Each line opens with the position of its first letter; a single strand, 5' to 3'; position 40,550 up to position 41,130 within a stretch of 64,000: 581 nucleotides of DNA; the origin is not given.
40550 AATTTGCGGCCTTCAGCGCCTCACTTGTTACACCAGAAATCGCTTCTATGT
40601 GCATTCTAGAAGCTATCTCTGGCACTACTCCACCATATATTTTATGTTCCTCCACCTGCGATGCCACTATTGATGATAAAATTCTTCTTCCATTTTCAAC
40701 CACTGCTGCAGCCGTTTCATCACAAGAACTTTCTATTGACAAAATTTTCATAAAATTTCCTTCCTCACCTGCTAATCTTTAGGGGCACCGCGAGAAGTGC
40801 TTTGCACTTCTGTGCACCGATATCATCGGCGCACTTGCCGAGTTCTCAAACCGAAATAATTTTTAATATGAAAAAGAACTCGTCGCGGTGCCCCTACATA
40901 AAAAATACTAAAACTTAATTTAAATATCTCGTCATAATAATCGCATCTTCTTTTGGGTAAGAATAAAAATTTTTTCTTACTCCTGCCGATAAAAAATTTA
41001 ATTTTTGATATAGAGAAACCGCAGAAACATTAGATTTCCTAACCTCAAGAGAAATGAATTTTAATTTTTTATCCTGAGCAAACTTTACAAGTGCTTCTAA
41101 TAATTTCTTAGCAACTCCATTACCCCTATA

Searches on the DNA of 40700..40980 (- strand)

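Call 70: search_dna_similar(query=window:40775-40900:-, collection=plasmids, mode=distant, max_evalue=0.01, max_rows=10)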
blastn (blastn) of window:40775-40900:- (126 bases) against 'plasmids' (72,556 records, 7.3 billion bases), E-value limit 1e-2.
No match.

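Call 85: search_rna_families(source=window, start=40700, end=40980, threshold=evalue, max_evalue=1)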
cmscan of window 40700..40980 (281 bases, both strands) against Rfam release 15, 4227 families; matches with E-value up to 1: 1.
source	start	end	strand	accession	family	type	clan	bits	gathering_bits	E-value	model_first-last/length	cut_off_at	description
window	40715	40755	-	RF00212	SNORD38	Gene; snRNA; snoRNA; CD-box;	CL00051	18.4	44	0.4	1-70/70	no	Small nucleolar RNA SNORD38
